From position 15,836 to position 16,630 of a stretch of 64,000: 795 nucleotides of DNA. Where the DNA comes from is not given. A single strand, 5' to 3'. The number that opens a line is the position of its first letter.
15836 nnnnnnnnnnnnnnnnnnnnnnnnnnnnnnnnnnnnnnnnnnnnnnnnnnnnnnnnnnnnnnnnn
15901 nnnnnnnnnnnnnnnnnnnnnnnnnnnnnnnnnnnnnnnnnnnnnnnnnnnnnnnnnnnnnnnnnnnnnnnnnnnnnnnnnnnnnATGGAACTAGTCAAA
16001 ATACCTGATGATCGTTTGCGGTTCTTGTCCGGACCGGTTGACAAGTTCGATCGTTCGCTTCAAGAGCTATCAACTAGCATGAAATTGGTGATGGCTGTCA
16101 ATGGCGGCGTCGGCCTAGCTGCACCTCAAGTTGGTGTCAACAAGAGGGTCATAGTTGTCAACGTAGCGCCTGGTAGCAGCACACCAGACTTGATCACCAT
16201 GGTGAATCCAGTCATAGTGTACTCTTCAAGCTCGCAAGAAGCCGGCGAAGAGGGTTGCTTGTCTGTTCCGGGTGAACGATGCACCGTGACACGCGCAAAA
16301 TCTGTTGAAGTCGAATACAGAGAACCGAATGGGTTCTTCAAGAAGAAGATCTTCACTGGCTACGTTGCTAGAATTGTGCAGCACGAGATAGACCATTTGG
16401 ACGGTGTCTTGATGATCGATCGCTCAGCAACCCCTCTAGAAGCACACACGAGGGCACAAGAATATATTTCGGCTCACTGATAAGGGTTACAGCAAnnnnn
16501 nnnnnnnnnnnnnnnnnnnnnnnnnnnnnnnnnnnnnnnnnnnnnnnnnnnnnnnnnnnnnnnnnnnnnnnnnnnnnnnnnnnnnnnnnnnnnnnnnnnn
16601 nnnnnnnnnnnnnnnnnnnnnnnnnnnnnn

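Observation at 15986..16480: Peptide deformylase gene embedded in the head-morphogenesis operon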

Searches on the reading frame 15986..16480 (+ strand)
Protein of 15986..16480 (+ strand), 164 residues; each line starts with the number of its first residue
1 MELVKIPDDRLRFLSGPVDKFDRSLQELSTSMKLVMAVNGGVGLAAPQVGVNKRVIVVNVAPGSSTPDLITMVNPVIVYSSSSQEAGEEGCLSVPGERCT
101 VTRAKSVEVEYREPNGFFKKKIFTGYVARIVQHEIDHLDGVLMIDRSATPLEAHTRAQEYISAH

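Call 3: search_protein_families(library=pfam, proteins=[window:15986-16480:+], max_evalue=0.01)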
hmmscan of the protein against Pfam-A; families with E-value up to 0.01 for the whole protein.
window:15986-16480:+ (164 aa): 1 family
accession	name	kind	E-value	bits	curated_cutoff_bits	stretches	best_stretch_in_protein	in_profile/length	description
PF01327.26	Pep_deformylase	-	1e-43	149.1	22.8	1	2-148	3-151/156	Polypeptide deformylase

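Call 5: search_dna_similar(query=window:15986-16480:+, collection=phages, mode=protein, max_rows=40)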
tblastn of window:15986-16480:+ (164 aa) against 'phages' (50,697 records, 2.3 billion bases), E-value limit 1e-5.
Records with a match: 166; places in all: 167; records where one place covers at least 80% of the query: 97.
Best place of each record, by identity: <60% 166.
By first word of the organism name: Synechococcus 53; Vibrio 42; Bacteriophage 22; Listeria 8; Brevundimonas 8; Caulobacter 6; Acinetobacter 4; Methylophilales 4; Cyanophage 3; Staphylococcus 3; and 11 more.
By host as written in the record: - 77; Vibrio lentus 30; Listeria monocytogenes 8; Brevundimonas pondensis LVF1 6; Methylophilales_sp._H5P1 4; Synechococcus sp. WH8109 3; Synechococcus sp. 3; Vibrio splendidus 3; and 24 more.
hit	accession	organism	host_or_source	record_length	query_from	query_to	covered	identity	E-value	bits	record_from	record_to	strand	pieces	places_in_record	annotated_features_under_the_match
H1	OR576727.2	Myxococcus phage Mx1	Myxococcus sp.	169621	1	146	89%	43.3%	5e-19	88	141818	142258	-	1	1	peptide deformylase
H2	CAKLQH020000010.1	Acinetobacter phage MD-2021a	not known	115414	8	146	85%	44.2%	3e-23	100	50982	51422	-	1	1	def_1: polypeptide deformylase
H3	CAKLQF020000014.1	Acinetobacter phage MD-2021a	not known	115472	8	146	85%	44.2%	3e-23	100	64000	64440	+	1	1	def_1: polypeptide deformylase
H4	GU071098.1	Synechococcus phage S-SSM7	Synechococcus sp. WH8109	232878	1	145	88%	42.1%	4e-19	89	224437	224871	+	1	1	RIIA-RIIB membrane-associated protein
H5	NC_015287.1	Synechococcus phage S-SSM7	Synechococcus sp. WH8109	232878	1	145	88%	42.1%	4e-19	89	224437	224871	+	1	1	peptide deformylase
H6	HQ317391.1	Cyanophage S-SSM6a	Synechococcus sp. WH8109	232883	1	145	88%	42.1%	4e-19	89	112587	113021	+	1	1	hypothetical protein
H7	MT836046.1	Bacteriophage sp.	human fecal samples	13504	2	151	91%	40.0%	1e-13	73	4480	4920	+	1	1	record has no annotation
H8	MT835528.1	Bacteriophage sp.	human fecal samples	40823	2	146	88%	41.4%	1e-15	79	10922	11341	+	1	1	record has no annotation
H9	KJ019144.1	Synechococcus phage ACG-2014f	-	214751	1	149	91%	39.6%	6e-17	82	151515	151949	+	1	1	peptide deformylase | hypothetical protein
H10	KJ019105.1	Synechococcus phage ACG-2014f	-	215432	1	149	91%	39.6%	6e-17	82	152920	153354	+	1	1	peptide deformylase | hypothetical protein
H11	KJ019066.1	Synechococcus phage ACG-2014f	-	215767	1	149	91%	39.6%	6e-17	82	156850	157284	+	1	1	peptide deformylase | hypothetical protein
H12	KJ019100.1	Synechococcus phage ACG-2014f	-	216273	1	149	91%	39.6%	6e-17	82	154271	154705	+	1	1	peptide deformylase | hypothetical protein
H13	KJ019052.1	Synechococcus phage ACG-2014f_Syn7803C7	-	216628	1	149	91%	39.6%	6e-17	82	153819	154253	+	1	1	peptide deformylase | hypothetical protein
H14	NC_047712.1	Synechococcus phage ACG-2014f_Syn7803C7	-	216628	1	149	91%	39.6%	6e-17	82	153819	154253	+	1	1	peptide deformylase | hypothetical protein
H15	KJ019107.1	Synechococcus phage ACG-2014f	-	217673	1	149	91%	39.6%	6e-17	82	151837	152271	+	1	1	peptide deformylase | hypothetical protein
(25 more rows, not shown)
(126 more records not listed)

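Call 9: search_solved_structures(query=window:15986-16480:+, show_alignments=3)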
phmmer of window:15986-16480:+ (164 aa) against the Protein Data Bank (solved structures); distinct sequences matched with E-value up to 0.001: 80 (the best 60 are shown).
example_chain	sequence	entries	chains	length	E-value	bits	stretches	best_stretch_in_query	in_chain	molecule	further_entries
6jes_A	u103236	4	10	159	4.4e-30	107.6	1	4-146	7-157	Peptide deformylase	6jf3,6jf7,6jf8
6jf6_A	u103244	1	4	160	4.5e-30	107.5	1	4-146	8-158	Peptide deformylase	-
6jf4_B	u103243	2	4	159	1.1e-29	106.3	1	4-146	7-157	Peptide deformylase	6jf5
3uwa_A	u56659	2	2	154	6.4e-29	103.8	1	6-145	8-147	RIIA-RIIB membrane-associated protein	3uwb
4dr8_A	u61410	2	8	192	9.1e-28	100.1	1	8-154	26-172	Peptide deformylase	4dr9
6caz_A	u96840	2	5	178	1e-27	99.9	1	3-152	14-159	Peptide deformylase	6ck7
1lme_A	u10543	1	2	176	2.4e-26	95.4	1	8-148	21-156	peptide deformylase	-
3m6o_A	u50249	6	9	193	1.1e-24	90.1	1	1-149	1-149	Peptide deformylase 1B | Peptide deformylase 1B, chloroplastic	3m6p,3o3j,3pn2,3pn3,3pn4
3fwx_A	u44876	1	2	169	1.6e-24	89.5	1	2-153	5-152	Peptide deformylase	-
9qfr_A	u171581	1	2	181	2e-24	89.2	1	2-153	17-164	Peptide deformylase 1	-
3cpm_A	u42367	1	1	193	5.6e-24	87.7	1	2-149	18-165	Peptide deformylase, chloroplast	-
1rqc_A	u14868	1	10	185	8e-24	87.2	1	2-148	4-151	formylmethionine deformylase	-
1rl4_A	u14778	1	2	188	8.6e-24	87.1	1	2-148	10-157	formylmethionine deformylase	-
3m6q_A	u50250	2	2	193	1.5e-23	86.4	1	1-149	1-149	Peptide deformylase 1B | Peptide deformylase 1B, chloroplastic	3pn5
1dff_A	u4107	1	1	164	1.8e-23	86.1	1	2-153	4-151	PEPTIDE DEFORMYLASE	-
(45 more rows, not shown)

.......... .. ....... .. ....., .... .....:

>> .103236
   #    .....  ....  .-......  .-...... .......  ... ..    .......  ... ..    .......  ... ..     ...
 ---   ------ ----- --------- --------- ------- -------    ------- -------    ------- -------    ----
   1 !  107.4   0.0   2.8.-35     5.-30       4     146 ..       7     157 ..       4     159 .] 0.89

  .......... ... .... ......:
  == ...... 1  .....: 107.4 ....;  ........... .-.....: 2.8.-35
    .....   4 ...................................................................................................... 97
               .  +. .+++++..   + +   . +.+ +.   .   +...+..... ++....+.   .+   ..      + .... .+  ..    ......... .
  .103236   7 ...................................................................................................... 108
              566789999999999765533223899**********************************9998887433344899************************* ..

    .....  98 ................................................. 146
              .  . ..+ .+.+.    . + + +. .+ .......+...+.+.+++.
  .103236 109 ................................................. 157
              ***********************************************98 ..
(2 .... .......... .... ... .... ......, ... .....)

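Call 10: find_homologous_proteins(query=window:15986-16477:+, max_evalue=1e-10)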
Query window:15986-16477:+ (164 aa): 7974 proteins with E <= 1e-10 among 8000 candidates; the best 120 are listed.
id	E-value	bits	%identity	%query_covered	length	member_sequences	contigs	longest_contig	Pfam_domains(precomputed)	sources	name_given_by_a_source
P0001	8.1e-32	128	45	94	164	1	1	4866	PF01327.27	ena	-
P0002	1.6e-31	127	52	84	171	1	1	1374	PF01327.27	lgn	-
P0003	1.8e-30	124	45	89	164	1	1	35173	PF01327.27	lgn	-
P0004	1.9e-30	123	52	84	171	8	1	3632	PF01327.27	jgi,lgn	-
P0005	2.2e-30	123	51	85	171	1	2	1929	PF01327.27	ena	-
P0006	4.5e-30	122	51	85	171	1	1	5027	PF01327.27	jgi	jgi:peptide deformylase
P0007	5.9e-30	122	46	89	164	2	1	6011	PF01327.27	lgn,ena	-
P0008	1.3e-29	121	51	83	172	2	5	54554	PF01327.27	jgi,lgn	jgi:peptide deformylase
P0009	2.1e-29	120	47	89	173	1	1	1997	PF01327.27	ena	-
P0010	3.5e-29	119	52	85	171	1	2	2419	PF01327.27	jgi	jgi:peptide deformylase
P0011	3.8e-29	119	47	92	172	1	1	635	PF01327.27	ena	-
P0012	3.8e-29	119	44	89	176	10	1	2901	PF01327.27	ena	-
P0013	3.8e-29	119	47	92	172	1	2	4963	PF01327.27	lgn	-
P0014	4.0e-29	119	48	88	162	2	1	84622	PF01327.27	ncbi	-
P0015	4.5e-29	119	45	89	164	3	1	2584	PF01327.27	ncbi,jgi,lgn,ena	jgi:peptide deformylase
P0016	4.9e-29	119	46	92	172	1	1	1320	PF01327.27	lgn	-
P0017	6.1e-29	119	47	89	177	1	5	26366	PF01327.27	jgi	jgi:peptide deformylase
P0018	6.2e-29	119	46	91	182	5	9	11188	PF01327.27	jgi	jgi:peptide deformylase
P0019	1.3e-28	118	43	88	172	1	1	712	PF01327.27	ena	-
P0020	2.2e-28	117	42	90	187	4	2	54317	PF01327.27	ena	-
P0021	2.3e-28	117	51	85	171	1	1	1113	PF01327.27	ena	-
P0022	2.4e-28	117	48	88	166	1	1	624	PF01327.27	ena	-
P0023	2.6e-28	117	45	89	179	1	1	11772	PF01327.27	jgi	jgi:peptide deformylase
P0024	2.7e-28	116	51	86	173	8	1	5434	PF01327.27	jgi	-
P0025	3.2e-28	116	41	90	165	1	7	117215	PF01327.27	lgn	-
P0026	3.2e-28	116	49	85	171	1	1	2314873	PF01327.27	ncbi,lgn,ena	-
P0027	3.7e-28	116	49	85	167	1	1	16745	PF01327.27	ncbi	-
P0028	6.6e-28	115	51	83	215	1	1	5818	PF01327.27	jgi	-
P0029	1.0e-27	115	42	93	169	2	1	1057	PF01327.27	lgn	-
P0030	1.2e-27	114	46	89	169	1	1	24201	PF01327.27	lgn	-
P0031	1.3e-27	114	44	89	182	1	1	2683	PF01327.27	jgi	jgi:peptide deformylase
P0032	1.6e-27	114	43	88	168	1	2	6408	PF01327.27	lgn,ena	-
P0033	2.0e-27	114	41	88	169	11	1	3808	PF01327.27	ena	-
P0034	3.3e-27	113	51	85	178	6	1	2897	PF01327.27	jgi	-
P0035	4.6e-27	112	47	85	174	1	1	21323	PF01327.27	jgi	jgi:peptide deformylase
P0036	5.8e-27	112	47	88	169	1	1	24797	PF01327.27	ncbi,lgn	-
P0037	6.1e-27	112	47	84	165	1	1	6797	PF01327.27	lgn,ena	-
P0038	6.9e-27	112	41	99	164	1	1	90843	PF01327.27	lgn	-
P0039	9.5e-27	111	43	89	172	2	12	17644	PF01327.27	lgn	-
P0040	1.1e-26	111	43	88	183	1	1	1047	PF01327.27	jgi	jgi:peptide deformylase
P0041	1.1e-26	111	43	90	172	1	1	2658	PF01327.27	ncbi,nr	ncbi:MAG TPA: peptide deformylase [Candidatus Krumholzibacterium sp.]|nr:peptide deformylase [Candid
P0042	1.7e-26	111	43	87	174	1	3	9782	PF01327.27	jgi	jgi:peptide deformylase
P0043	1.7e-26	111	44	88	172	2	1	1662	PF01327.27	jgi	jgi:peptide deformylase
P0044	1.9e-26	111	43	91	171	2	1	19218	PF01327.27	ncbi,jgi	-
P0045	2.2e-26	110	49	85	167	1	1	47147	PF01327.27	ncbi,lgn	-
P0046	2.4e-26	110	43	88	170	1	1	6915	PF01327.27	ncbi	ncbi:MAG: peptide deformylase [Gammaproteobacteria bacterium]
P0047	2.6e-26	110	41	98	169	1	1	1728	PF01327.27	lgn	-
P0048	2.6e-26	110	46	89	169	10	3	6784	PF01327.27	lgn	-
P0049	2.7e-26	110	44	88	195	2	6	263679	PF01327.27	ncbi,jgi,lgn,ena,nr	ncbi:MAG TPA: peptide deformylase [Tepidisphaeraceae bacterium]|nr:peptide deformylase [Tepidisphaer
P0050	2.9e-26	110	46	84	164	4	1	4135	PF01327.27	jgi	-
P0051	3.1e-26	110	43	88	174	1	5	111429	PF01327.27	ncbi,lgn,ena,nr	ncbi:MAG: peptide deformylase [Alphaproteobacteria bacterium]|nr:peptide deformylase [Alphaproteobac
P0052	3.2e-26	110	42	87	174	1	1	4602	PF01327.27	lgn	-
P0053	3.4e-26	110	42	99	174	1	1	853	PF01327.27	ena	-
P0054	3.8e-26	109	45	89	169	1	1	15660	PF01327.27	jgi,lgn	jgi:peptide deformylase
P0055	3.8e-26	109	48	85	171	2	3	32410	PF01327.27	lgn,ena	-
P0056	4.1e-26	109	42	89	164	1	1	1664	PF01327.27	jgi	jgi:peptide deformylase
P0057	4.1e-26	109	47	85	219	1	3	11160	PF01327.27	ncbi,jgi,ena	-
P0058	4.2e-26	109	46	88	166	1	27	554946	PF01327.27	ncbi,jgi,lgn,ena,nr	ncbi:MAG: peptide deformylase [Clostridiales bacterium]|nr:peptide deformylase [Clostridiales bacter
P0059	4.3e-26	109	41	90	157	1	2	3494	PF01327.27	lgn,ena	-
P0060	4.5e-26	109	40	89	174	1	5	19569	PF01327.27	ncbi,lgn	-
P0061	4.6e-26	109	45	88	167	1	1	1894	PF01327.27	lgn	-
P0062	5.1e-26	109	42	89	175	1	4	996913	PF01327.27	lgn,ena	-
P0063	5.1e-26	109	43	87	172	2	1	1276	PF01327.27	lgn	-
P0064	5.4e-26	109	47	83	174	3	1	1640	PF01327.27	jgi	-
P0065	5.4e-26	109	45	91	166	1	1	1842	PF01327.27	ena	-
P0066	5.6e-26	109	42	91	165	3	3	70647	PF01327.27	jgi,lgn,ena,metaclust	metaclust:\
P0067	5.9e-26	109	42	88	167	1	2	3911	PF01327.27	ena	-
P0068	6.0e-26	109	40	92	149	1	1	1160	PF01327.27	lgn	-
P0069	6.1e-26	109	42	89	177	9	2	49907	PF01327.27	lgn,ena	-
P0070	6.4e-26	109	44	88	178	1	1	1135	PF01327.27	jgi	-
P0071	6.7e-26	109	41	88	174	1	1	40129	PF01327.27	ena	-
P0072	7.4e-26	109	47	88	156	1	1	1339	PF01327.27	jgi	jgi:peptide deformylase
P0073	8.2e-26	108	41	88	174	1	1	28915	PF01327.27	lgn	-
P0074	8.3e-26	108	42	87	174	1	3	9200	PF01327.27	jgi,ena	-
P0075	8.6e-26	108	45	79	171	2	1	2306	PF01327.27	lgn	-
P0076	9.3e-26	108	46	83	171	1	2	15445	PF01327.27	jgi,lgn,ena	-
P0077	9.6e-26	108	44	88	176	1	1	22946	PF01327.27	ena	-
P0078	9.6e-26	108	46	88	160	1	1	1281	PF01327.27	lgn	-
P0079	9.7e-26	108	46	88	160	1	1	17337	PF01327.27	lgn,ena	-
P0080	1.2e-25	108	41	88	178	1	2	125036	PF01327.27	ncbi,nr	ncbi:MAG: peptide deformylase [Alphaproteobacteria bacterium]|nr:peptide deformylase [Alphaproteobac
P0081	1.2e-25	108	43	88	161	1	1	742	PF01327.27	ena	-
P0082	1.2e-25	108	45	88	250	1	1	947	PF01327.27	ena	-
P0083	1.3e-25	108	44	88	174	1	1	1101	PF01327.27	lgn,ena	-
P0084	1.3e-25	108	41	98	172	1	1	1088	PF01327.27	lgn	-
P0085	1.4e-25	108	41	90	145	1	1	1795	PF01327.27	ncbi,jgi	jgi:peptide deformylase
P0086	1.5e-25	108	46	83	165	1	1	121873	PF01327.27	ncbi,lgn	-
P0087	1.6e-25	107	41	87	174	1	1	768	PF01327.27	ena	-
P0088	1.6e-25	107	39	89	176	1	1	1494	PF01327.27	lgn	-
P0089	1.6e-25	107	43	89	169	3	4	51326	PF01327.27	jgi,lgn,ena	jgi:peptide deformylase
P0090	1.8e-25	107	43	88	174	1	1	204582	PF01327.27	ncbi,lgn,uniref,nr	ncbi:peptide deformylase [Dongia mobilis]|uniref:Peptide deformylase n=1 Tax=Dongia mobilis TaxID=57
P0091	1.9e-25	107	41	89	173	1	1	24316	PF01327.27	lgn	-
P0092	2.0e-25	107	44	91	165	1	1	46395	PF01327.27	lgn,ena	-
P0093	2.0e-25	107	42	89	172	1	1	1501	PF01327.27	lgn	-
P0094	2.2e-25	107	41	87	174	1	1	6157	PF01327.27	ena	-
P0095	2.4e-25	107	45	89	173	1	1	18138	PF01327.27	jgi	-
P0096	2.6e-25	107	45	85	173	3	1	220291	PF01327.27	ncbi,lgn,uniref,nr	ncbi:peptide deformylase [Rhodovulum steppense]|uniref:Peptide deformylase n=1 Tax=Rhodovulum steppe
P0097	2.9e-25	107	44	91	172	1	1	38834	PF01327.27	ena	-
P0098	3.1e-25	107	46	85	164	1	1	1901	PF01327.27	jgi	jgi:peptide deformylase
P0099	3.1e-25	107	45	85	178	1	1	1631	PF01327.27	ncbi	-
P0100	3.2e-25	107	39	98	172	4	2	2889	PF01327.27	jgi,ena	jgi:peptide deformylase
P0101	3.2e-25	106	41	88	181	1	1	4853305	PF01327.27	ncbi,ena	-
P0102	3.2e-25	106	43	85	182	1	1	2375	PF01327.27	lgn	-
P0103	3.6e-25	106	44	93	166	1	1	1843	PF01327.27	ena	-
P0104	3.6e-25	106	45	89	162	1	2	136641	PF01327.27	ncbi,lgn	-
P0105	3.6e-25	106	45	89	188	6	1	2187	PF01327.27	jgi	-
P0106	3.7e-25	106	45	83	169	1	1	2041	PF01327.27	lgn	-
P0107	3.7e-25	106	49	85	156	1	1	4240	PF01327.27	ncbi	ncbi:MAG TPA: peptide deformylase [Candidatus Deferrimicrobiaceae bacterium]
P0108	3.9e-25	106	43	91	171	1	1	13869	PF01327.27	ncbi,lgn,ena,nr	ncbi:MAG: peptide deformylase [Desulfuromonas sp.]|nr:MAG: peptide deformylase [Desulfuromonas sp.]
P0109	4.0e-25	106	44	88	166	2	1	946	PF01327.27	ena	-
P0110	4.2e-25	106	44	93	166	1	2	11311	PF01327.27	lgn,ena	-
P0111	4.3e-25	106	46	90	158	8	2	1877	PF01327.27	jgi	jgi:peptide deformylase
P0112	4.5e-25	106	46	89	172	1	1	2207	PF01327.27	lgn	-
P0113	4.5e-25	106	45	85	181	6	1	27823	PF01327.27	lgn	-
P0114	5.1e-25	106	44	88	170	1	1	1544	PF01327.27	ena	-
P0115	5.4e-25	106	47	89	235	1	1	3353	PF01327.27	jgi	jgi:peptide deformylase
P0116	5.6e-25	106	40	97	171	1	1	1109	PF01327.27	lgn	-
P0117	5.9e-25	106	41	89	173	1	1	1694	PF01327.27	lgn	-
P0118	6.2e-25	106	40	94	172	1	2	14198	PF01327.27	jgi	jgi:peptide deformylase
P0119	6.6e-25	105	41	88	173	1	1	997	PF01327.27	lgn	-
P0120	7.2e-25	105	40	91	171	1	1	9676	PF01327.27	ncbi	-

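Call 11: find_encoding_contigs(protein=P0003, flank=10000, max_places=3)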
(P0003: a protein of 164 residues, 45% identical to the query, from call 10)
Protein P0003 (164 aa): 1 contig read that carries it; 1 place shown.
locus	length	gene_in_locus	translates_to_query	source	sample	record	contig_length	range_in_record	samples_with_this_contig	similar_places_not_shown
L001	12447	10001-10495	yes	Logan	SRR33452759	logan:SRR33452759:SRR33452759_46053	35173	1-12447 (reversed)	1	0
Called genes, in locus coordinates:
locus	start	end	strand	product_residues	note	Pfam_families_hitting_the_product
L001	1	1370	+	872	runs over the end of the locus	PF13476:AAA_23 (weak), PF02463:SMC_N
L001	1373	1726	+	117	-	-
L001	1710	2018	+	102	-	-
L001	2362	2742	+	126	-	-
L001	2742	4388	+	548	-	PF03237:Terminase_6N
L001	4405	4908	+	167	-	-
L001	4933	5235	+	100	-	-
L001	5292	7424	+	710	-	PF07230:Portal_T4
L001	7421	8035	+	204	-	PF08722:Tn7_TnsA-like_N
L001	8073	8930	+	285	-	-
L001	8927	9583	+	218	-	PF03420:Peptidase_S77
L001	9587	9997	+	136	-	-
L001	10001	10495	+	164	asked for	PF01327:Pep_deformylase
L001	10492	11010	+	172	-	-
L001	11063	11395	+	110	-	-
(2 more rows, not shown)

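Call 12: find_encoding_contigs(protein=P0038, flank=10000, max_places=3)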
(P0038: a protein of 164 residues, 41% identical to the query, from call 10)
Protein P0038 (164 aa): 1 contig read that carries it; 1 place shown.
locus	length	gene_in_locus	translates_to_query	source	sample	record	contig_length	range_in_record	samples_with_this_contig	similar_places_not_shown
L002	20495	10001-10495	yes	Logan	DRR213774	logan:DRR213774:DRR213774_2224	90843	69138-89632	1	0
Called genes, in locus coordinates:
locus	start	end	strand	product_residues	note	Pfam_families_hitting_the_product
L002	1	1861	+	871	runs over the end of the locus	PF02463:SMC_N, PF13476:AAA_23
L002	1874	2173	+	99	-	-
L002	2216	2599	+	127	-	-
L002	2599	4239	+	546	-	PF03237:Terminase_6N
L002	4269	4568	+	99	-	-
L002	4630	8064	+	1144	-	PF14890:Intein_splicing, PF07230:Portal_T4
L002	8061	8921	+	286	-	-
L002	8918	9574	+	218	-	PF03420:Peptidase_S77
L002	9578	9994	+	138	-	-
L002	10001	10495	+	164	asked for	PF01327:Pep_deformylase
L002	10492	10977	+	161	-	-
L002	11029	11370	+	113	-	-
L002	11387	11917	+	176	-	-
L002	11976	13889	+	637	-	-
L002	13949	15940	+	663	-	PF07068:Gp23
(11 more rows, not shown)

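Call 13: find_encoding_contigs(protein=P0001, flank=5000, max_places=3)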
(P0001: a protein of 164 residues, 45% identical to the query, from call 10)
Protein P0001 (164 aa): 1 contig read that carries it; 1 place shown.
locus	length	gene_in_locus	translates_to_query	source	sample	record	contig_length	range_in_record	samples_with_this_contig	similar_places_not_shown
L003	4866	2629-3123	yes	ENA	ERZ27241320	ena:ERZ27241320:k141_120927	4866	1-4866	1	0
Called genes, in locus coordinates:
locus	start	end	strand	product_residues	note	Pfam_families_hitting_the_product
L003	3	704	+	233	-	?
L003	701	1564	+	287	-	-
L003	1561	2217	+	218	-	PF03420:Peptidase_S77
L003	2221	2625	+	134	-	-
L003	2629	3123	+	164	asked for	PF01327:Pep_deformylase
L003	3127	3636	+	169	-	-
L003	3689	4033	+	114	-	-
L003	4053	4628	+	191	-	-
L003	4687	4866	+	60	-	?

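Call 27: find_related_loci(query=A2, collection=viral_contigs, flank=8000)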
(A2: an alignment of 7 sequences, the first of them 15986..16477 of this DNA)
Query A2 (164 aa) in viral_contigs; peptide patterns used: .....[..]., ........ (x = any residue, [..] = any of these).
599 stretches matched a pattern (row limit reached: there are more); 555 encode a relative of the query (tblastn E <= 1e-3); the best 80 are kept; 80 distinct loci.
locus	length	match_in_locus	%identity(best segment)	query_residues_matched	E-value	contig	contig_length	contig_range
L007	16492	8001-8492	100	1-164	2e-110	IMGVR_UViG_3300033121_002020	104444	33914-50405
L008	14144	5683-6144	46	1-155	6e-41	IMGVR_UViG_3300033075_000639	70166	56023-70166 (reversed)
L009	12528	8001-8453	45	1-152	1e-39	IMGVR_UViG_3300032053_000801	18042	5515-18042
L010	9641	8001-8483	44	1-162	5e-39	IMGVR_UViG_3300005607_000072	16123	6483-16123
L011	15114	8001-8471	45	3-159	2e-38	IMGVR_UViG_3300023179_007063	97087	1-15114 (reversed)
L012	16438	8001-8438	46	1-146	2e-37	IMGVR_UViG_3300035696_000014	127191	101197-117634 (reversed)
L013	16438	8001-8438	41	1-146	3e-35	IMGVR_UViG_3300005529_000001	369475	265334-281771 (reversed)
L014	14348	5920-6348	45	1-143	6e-35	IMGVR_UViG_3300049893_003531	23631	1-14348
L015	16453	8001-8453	47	1-152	5e-41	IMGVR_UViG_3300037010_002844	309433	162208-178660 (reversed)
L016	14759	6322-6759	40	1-146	4e-34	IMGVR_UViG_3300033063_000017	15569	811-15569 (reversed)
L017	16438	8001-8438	41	1-146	3e-34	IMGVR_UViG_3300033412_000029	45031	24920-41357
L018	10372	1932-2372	46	8-146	7e-33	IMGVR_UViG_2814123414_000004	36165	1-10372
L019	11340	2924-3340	42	2-145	2e-32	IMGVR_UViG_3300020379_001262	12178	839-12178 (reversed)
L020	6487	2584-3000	42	2-145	3e-32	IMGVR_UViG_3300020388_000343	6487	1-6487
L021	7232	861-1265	46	6-145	9e-32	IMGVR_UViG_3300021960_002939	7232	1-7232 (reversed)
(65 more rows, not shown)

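Call 41: search_protein_families(library=phrogs, proteins=[window:15986-16480:+], max_evalue=0.001)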
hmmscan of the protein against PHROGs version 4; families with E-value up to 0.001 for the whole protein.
window:15986-16480:+ (164 aa): 1 family
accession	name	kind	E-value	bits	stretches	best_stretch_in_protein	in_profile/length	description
phrog_2890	-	other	3.3e-43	147.8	1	2-148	4-148/150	peptide deformylase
